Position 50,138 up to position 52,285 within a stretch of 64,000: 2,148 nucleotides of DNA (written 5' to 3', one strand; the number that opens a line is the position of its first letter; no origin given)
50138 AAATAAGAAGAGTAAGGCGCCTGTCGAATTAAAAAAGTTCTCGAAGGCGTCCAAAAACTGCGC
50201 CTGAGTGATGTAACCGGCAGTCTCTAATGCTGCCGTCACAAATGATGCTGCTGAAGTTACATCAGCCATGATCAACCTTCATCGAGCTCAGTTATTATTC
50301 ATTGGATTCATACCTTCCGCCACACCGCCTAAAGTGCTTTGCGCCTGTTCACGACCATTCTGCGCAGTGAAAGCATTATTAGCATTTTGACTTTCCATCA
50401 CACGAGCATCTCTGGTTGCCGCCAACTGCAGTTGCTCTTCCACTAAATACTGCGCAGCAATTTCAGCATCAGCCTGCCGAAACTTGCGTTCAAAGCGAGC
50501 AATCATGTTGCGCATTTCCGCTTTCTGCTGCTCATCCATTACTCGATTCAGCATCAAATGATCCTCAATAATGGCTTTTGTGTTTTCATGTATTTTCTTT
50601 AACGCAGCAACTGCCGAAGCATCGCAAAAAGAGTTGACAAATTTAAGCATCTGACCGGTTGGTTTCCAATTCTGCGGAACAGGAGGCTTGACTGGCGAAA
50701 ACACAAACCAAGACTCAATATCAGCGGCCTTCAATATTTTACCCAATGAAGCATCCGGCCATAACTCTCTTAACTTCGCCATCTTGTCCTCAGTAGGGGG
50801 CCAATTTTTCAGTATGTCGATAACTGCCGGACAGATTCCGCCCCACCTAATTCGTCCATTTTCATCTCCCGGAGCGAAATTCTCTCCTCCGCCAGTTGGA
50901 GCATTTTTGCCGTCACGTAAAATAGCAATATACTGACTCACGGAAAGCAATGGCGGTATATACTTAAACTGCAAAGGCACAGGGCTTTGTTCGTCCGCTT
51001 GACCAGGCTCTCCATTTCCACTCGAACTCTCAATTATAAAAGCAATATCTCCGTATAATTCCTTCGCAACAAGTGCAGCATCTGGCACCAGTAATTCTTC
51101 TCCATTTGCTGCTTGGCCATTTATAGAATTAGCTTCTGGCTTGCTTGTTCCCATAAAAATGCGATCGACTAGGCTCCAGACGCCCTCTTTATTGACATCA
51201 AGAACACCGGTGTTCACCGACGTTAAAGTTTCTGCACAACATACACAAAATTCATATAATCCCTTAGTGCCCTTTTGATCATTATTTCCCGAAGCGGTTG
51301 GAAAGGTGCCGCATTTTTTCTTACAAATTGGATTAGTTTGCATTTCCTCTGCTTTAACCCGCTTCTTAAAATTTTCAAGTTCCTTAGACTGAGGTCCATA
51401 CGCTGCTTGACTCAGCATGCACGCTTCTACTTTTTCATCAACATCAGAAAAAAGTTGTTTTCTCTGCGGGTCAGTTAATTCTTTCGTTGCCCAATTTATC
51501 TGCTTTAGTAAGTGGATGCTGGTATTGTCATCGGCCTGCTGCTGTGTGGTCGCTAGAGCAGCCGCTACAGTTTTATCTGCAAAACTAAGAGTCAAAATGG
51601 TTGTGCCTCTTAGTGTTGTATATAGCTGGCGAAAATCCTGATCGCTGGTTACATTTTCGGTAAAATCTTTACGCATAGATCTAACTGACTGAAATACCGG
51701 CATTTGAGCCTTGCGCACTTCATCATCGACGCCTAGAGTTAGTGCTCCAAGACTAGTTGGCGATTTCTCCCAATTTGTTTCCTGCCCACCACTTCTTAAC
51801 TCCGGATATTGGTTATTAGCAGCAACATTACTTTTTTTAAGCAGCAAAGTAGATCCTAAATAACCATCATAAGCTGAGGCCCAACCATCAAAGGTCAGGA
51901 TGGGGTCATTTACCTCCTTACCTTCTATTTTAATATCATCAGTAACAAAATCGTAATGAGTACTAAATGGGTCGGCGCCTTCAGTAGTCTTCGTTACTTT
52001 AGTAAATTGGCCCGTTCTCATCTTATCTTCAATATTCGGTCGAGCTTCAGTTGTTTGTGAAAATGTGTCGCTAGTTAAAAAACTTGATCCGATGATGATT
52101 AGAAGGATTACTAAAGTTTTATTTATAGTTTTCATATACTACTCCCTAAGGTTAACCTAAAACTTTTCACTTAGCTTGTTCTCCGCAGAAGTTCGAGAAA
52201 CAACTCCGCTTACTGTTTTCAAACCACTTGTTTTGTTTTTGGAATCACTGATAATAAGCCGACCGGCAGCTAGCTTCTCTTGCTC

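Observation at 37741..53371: Chromosomal operon built only from F-type T4SS accessory envelope proteins (TraF-like, TraH-position protein, 5x TraG_N-like) with no secretion ATPase, pilin, coupling protein or relaxase in view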

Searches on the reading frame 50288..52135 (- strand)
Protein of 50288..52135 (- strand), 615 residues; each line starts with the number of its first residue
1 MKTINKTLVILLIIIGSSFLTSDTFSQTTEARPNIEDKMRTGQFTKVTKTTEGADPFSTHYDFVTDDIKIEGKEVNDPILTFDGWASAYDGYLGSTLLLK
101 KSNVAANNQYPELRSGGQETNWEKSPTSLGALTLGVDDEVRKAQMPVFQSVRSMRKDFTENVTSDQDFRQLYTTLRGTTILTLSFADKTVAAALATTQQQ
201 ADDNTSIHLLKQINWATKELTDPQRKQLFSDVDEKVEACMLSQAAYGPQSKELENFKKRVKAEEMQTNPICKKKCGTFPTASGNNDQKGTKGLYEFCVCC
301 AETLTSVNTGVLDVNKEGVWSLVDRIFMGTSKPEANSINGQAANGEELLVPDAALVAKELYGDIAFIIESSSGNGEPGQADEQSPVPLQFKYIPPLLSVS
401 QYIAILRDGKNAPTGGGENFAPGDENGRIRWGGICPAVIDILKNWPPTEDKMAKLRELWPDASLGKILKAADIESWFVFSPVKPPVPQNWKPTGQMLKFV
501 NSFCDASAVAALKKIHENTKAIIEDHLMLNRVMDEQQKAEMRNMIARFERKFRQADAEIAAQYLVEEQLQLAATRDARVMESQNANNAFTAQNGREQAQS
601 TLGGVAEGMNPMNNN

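Call 4: search_protein_families(library=pfam, proteins=[window:50288-52135:-], max_evalue=0.1)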
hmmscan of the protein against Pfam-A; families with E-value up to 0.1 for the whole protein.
window:50288-52135:- (615 aa): 2 families
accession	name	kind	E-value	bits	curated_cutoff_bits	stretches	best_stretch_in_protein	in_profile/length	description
PF10816.13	DUF2760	-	0.0052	17.1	25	1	500-541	26-67/124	Domain of unknown function (DUF2760)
PF09680.15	YjcZ_2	-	0.066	13.3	21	1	8-19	12-23/24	Family of unknown function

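Call 6: search_protein_families(library=ncbifam, proteins=[window:50288-52135:-], max_evalue=0.1)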
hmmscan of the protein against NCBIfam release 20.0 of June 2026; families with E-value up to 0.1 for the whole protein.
window:50288-52135:- (615 aa): 0 families

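Call 24: search_protein_families(library=pfam, alignment_id=A2, max_evalue=1)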
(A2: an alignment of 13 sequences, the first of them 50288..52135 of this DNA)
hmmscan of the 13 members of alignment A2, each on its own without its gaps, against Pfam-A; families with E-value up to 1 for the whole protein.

A. member 1, window:50288-52135:- (615 aa): 2 families
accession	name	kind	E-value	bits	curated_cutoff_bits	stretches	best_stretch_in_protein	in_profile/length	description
PF10816.13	DUF2760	-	0.0052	17.1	25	1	500-541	26-67/124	Domain of unknown function (DUF2760)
PF09680.15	YjcZ_2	-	0.066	13.3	21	1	8-19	12-23/24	Family of unknown function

B. families by the number of members that match (of 13 scanned): 13 families
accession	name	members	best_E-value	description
PF10816.13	DUF2760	1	0.0052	Domain of unknown function (DUF2760)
PF03252.18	Herpes_UL21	1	0.018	Herpesvirus UL21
PF05239.21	PRC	1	0.02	PRC-barrel domain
PF09680.15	YjcZ_2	1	0.066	Family of unknown function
PF12245.14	Big_3_2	1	0.11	Bacterial Ig-like domain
PF12531.13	DUF3731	1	0.12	DNA-K related protein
PF15307.11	SPACA7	1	0.14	Sperm acrosome-associated protein 7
PF24230.1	Phage_zn_bind_6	1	0.18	Phage zinc binding domain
PF20039.4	DUF6441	1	0.18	Family of unknown function (DUF6441)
PF24210.1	T4_RIIA1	1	0.18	RIIA.1-like protein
PF17261.7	DUF5327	1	0.2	Family of unknown function (DUF5327)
PF12762.13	DDE_Tnp_IS1595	1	0.21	ISXO2-like transposase domain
PF14023.12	Bestrophin-like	1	0.25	Bestrophin-like domain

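Call 25: search_solved_structures(query=A2, max_evalue=1)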
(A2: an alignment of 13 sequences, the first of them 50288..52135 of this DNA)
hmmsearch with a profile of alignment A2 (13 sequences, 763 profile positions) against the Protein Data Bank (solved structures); distinct sequences matched with E-value up to 1: 266 (the best 60 are shown).
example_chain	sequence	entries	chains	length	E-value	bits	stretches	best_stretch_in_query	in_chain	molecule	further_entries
9dbd_A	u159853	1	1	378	1.1e-08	37.8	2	104-133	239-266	Tet4 Variant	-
9dbf_A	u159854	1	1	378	1.1e-08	37.8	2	104-133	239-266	Tet4 Variant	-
9hih_L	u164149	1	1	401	7e-05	25.2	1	99-188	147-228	mIL-2_LN35_S4B6_LC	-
9ip7_D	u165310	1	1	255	0.00034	23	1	99-174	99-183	528 Fv from HL-type bispecific diabody Ex3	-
3et9_F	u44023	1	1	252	0.00034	23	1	70-210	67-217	Antibody 1H light chain and antibody 1H heavy chain linked with a synthetic (GGGGS)4 linke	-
3nn8_A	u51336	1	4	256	0.0004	22.7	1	99-192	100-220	Engineered scFv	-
7jum_H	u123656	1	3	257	0.00053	22.3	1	95-133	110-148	Neutralizing antibody, LMIV230-01 Single-chain Fv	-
7u9e_B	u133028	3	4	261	0.00056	22.2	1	95-133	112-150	LMIV230-01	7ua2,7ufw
3esu_F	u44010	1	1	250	0.00058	22.2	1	62-210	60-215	Antibody 14b7* light chain and antibody 14b7* heavy chain linked with a synthetic (GGGGS)4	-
2l6h_A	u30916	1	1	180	0.00063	22.1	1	51-134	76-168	Focal adhesion kinase 1, linker, Paxillin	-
7d30_A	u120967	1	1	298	0.00091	21.5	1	101-144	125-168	sybody fusion of MR17-SR31 with a GS linker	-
9ymg_C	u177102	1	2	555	0.0017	20.7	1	92-141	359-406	Kinesin-like protein KIF18A, DARPin fusion protein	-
3esv_F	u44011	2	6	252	0.0019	20.5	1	72-210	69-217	Antibody M18 light chain and antibody M18 heavy chain linked with a synthetic (GGGGS)4 lin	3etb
1h8n_A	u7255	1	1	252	0.002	20.4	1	104-171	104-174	MUTANT AL2 6E7S9G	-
4nkd_A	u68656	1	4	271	0.0021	20.4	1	99-188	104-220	Engineered scFv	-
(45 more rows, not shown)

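Call 31: find_homologous_proteins(query=window:50288-52135:-)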
Query window:50288-52135:- (615 aa): 4 proteins with E <= 0.001 among 8000 candidates.
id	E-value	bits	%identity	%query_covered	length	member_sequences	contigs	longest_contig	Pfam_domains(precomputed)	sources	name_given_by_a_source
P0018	0.0e+0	1396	100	100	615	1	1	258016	-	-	-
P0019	7.5e-65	238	31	81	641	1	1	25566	-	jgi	-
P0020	1.1e-62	231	37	43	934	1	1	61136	-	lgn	-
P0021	3.2e-40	156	26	80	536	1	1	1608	-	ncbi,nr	ncbi:MAG: hypothetical protein KDD44_10790, partial [Bdellovibrionales bacterium]|nr:hypothetical pr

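Call 32: find_homologous_proteins(query=A2)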
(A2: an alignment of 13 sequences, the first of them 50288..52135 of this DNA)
Query A2 (13 sequences) (615 aa, profile of the alignment): 4 proteins with E <= 0.001 among 8000 candidates.
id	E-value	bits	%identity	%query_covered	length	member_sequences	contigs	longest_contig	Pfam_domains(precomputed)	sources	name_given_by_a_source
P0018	1.4e-174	601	100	100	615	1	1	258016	-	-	-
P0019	4.1e-134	468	31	81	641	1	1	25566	-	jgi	-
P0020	1.3e-120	423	37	43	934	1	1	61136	-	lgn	-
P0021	4.1e-98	349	26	80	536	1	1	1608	-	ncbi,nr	ncbi:MAG: hypothetical protein KDD44_10790, partial [Bdellovibrionales bacterium]|nr:hypothetical pr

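Call 50: search_protein_representatives(alignment_id=A3)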
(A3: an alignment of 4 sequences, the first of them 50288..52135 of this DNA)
Query: 4 sequences, 632 profile positions. Proteins with E-value up to 0.001 (for the whole library): 111; up to 1e-10: 101; up to 1e-30: 81. The best 111 are listed.
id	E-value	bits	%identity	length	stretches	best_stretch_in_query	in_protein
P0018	8.3e-288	973.0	-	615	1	1-630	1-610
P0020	1.5e-285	965.5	-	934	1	1-632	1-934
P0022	8.7e-210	715.2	-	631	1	62-614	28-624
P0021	2.0e-206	704.1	-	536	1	85-589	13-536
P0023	1.5e-135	470.0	-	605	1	60-601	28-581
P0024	2.2e-135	469.4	-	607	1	81-621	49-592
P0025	3.2e-131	455.7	-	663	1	71-619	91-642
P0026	2.7e-126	439.4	-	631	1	83-602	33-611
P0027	1.1e-124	434.1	-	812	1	81-612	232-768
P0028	2.4e-124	433.0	-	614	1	76-618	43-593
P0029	5.2e-120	418.7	-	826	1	85-614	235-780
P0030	5.6e-119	415.3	-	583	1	91-613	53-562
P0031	7.9e-111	388.3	-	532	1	85-602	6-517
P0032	9.3e-110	384.8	-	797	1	61-590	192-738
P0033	7.5e-109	381.8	-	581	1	79-612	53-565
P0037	1.6e-101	357.6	-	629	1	89-601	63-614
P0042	4.1e-97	343.0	-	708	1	82-609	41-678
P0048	1.0e-87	312.0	-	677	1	81-606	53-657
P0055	3.4e-81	290.4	-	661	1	126-625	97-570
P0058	1.7e-78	281.5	-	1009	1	81-617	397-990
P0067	1.8e-74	268.2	-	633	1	65-600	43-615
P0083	4.1e-57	210.9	-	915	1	121-602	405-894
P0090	5.5e-47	177.4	-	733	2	180-599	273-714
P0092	4.8e-38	147.9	-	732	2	143-385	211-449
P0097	9.7e-32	127.1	-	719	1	144-568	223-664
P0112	7.3e-19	84.5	-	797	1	173-603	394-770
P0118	5.5e-11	58.5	-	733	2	115-255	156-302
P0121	1.3e-08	50.6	-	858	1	170-626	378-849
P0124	2.6e-06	43.1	-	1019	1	174-230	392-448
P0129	2.2e-04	36.7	-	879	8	477-502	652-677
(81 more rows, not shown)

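Call 51: search_protein_families(library=pfam, proteins=[P0090, P0092, P0097, P0112, P0118, P0121, P0124, P0129, P0058, P0083], max_evalue=0.01)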
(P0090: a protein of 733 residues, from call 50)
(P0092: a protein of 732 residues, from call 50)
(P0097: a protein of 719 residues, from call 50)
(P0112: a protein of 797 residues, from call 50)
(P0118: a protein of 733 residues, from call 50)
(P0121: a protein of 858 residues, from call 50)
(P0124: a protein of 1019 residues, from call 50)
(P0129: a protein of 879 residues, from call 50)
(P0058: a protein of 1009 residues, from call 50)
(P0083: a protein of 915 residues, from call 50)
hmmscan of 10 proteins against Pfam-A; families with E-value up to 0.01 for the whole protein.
P0090 (733 aa): 0 families

P0092 (732 aa): 0 families

P0097 (719 aa): 1 family
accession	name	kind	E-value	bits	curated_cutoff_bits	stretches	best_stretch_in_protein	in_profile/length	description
PF15058.11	Speriolin_N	-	0.0053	17.2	27.9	0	290-356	41-105/228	Speriolin N terminus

P0112 (797 aa): 0 families

P0118 (733 aa): 0 families

P0121 (858 aa): 0 families

P0124 (1019 aa): 1 family
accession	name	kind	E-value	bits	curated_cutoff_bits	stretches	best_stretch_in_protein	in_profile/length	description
PF22120.2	T6SS_Tse3_N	-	0.0086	16.8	27.2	0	278-332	11-69/104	T6SS, Peptidoglycan muramidase Tse3, N-terminal domain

P0129 (879 aa): 3 families
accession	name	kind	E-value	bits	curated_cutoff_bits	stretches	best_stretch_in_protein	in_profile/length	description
PF00396.23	Granulin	-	5.6e-149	484.6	20.9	11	124-165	1-42/42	Granulin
PF18521.6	TAD2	-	9.5e-16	57.2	31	0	319-332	11-24/25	Transactivation domain 2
PF22252.2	PNGase_F-II_N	-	0.00091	19.4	27.6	0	801-824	91-113/173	N-glycanase peptide, N-terminal domain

P0058 (1009 aa): 2 families
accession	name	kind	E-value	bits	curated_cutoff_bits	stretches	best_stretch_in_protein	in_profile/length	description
PF03685.18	UPF0147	-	0.00039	20.9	23.6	0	203-231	6-34/81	Uncharacterised protein family (UPF0147)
PF06786.17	UPF0253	-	0.001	19.8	27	1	205-232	30-57/65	Uncharacterised protein family (UPF0253)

P0083 (915 aa): 0 families

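Call 64: find_encoding_contigs(protein=P0112, flank=10000, max_places=2)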
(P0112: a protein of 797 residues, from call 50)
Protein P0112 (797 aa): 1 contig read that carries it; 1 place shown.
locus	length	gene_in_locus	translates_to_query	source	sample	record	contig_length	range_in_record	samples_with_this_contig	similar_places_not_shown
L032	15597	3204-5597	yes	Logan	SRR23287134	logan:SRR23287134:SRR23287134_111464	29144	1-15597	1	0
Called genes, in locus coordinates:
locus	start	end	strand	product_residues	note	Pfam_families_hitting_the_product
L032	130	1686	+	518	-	PF13428:TPR_14 (faint), PF14559:TPR_19 (faint)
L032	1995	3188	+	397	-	-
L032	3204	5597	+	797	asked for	-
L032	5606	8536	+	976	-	-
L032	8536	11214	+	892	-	-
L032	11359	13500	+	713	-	-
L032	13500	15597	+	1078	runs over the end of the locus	-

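Call 65: find_encoding_contigs(protein=P0121, flank=10000, max_places=2)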
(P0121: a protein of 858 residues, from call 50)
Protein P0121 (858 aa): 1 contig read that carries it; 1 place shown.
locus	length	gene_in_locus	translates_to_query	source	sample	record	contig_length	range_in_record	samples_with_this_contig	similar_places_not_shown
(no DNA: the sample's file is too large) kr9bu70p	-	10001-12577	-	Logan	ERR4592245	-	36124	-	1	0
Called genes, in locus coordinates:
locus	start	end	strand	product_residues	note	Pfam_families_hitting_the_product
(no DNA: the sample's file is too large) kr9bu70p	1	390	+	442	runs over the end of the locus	PF05221:AdoHcyase, PF00670:AdoHcyase_NAD, PF02826:2-Hacid_dh_C, PF07991:KARI_N (weak)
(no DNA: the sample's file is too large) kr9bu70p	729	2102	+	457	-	PF00285:Citrate_synt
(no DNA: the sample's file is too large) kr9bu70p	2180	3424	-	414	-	PF22692:LlgE_F_G_D1, PF07559:FlgE_D2, PF06429:Flg_bbr_C (weak)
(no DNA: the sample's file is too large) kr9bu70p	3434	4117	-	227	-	PF03963:FlgD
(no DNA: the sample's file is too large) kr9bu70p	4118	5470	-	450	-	PF02120:Flg_hook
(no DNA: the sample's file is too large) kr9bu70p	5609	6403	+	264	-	PF02649:GCHY-1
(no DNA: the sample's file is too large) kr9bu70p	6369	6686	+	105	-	-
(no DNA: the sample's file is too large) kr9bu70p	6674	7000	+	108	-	PF01242:PTPS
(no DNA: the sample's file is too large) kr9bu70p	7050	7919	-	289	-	PF17930:LpxI_N, PF06230:LpxI_C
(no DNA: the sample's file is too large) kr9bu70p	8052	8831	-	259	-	PF25084:LbH_EIF2B (faint), PF25087:GMPPB_C (faint), PF00132:Hexapep, PF13720:Acetyltransf_11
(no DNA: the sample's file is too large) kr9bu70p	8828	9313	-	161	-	PF07977:FabA, PF22818:ApeI-like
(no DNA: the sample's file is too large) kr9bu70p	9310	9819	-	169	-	PF03938:OmpH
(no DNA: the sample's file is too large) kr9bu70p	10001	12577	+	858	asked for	-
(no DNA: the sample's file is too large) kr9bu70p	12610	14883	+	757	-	PF00534:Glycos_transf_1 (faint), PF13692:Glyco_trans_1_4 (weak)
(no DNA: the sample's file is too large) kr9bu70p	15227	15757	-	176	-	PF12796:Ank_2, PF13606:Ank_3 (faint), PF00023:Ank (faint), PF12796:Ank_2, PF13637:Ank_4 (faint)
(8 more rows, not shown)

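Call 66: predict_structure(alignment_id=A4)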
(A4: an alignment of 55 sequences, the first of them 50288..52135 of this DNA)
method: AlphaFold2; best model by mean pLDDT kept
length: 615 residues; sequences in the alignment: 55
mean_pLDDT: 78.8   pTM: 0.74
mean pLDDT of the five models: 78.8, 76.0, 75.7, 75.5, 72.4
residues with pLDDT >= 90: 256; 70-90: 183; 50-70: 105; < 50: 71
segments of 3 or more residues with pLDDT < 50: 21-55, 57-70, 74-76, 119-122, 422-424, 604-610, 612-615
pLDDT, mean of each block of 10 residues (from residue 1): 70 71 43 43 40 41 41 51 67 84 70 65 57 73 90 88 84 80 67 78 91 94 93 94 74 85 90 92 64 92 91 82 95 73 73 93 90 59 80 91 91 61 53 91 97 95 95 95 95 92 94 96 97 95 96 93 85 83 90 86 51 42
secondary structure, 60 per line:
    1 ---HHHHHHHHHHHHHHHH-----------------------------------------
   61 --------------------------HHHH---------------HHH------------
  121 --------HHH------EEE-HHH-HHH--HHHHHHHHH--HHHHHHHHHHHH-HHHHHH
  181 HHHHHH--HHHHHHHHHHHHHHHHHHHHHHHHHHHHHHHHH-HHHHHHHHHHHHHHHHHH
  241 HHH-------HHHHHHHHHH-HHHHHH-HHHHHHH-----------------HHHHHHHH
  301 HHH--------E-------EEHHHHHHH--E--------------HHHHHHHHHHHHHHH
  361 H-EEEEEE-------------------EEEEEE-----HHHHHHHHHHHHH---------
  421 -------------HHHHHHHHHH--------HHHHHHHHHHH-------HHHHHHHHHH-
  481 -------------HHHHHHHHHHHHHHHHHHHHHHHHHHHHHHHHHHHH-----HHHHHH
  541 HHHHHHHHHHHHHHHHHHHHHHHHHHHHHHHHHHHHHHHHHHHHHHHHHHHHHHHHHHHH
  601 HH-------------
elements in order: H4-19 H87-90 E138-140 H151-159 H162-173 H175-186 H189-221 H223-243 H251-260 H262-267 H269-275 H293-303 H322-328 H346-361 E363-368 E388-393 H399-411 H434-443 H452-462 H470-479 H494-529 H535-602

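Call 68: fold_search(model_id=the predicted structure, library=pdb)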
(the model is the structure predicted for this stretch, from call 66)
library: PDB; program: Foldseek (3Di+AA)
matches with E <= 10: 15; with E <= 0.001: 0
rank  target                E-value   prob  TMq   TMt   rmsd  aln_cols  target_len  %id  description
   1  4zsx_A                5.4e+00  0.04  0.06  0.10  12.4       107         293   10  Structure of a fusion protein with a helix linker, 2ARH-3-3KAW-2.0 (released 2015-08-19)
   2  9y6s_7C               5.7e+00  0.08  0.10  0.02  40.0       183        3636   12  96-nm repeat of the Leishmania tarentolae doublet microtubule (released 2025-12-17)
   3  2iub_H                5.7e+00  0.06  0.07  0.12  17.8       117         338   10  Crystal structure of a divalent metal ion transporter CorA at 2.9 A resolution. (released 2006-08-03)
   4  5ayh                  5.7e+00  0.04  0.08  0.16  32.0       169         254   16  Structure of the entire dynein stalk region (released 2015-12-16)
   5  6s3l_B                5.7e+00  0.04  0.08  0.17  13.0       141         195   13  Structure of the core of the flagellar export apparatus from Vibrio mimicus, the FliPQR-FlhB complex. (released 2020-03-25)
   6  6s3r_B                6.0e+00  0.04  0.08  0.18  15.2       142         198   16  Structure of the FliPQR complex from the flagellar type 3 secretion system of Pseudomonas savastanoi. (released 2020-03-25)
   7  8tmd_E                6.3e+00  0.07  0.07  0.12  17.1        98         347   11  Cryo-EM structure of CorA in complex with conformation-specific synthetic antibody C18 and 100 uM MgCl2, State MG0.1-1 (released 2025-02-12)
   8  3ezh_A                6.6e+00  0.05  0.07  0.25  16.0       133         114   13  Crystal Structure of the E. coli Histidine Kinase NarX Sensor Domain in Complex with Nitrate (released 2008-12-23)
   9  6s3l_C                6.6e+00  0.03  0.08  0.17  15.8       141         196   14  Structure of the core of the flagellar export apparatus from Vibrio mimicus, the FliPQR-FlhB complex. (released 2020-03-25)
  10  4wjw_B                6.9e+00  0.03  0.05  0.05  15.5       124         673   15  Crystal Structure of the Chs5-Chs6 Exomer Cargo Adaptor Complex Bound to portion of Chs3 (released 2014-10-15)
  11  9y6s_6k               7.6e+00  0.06  0.09  0.02  41.0       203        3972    9  96-nm repeat of the Leishmania tarentolae doublet microtubule (released 2025-12-17)
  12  8amo                  7.6e+00  0.03  0.06  0.08  12.4        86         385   22  Crystal structure of M. tuberculosis CYP143 (released 2023-02-15)
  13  9jih_B                8.0e+00  0.06  0.09  0.18  28.6       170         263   15  Crystal structure of BAR domain of ACAP4 (released 2026-01-14)
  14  8tmc_A                9.7e+00  0.05  0.07  0.12  17.0        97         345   12  Cryo-EM structure of CorA in complex with conformation-specific synthetic antibody C12 and 20 mM MgCl2, State MG20-2 (released 2025-02-12)
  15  8z9y_B                9.7e+00  0.02  0.07  0.18  17.0       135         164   12  Cryo-EM Structure of the Arabidopsis thaliana TIC Complex (released 2024-11-27)

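Call 72: search_dna_similar(query=window:50288-52135:-, collection=plasmids, mode=protein, max_rows=15, max_evalue=1)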
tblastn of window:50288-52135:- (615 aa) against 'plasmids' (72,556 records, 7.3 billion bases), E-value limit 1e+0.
No match.
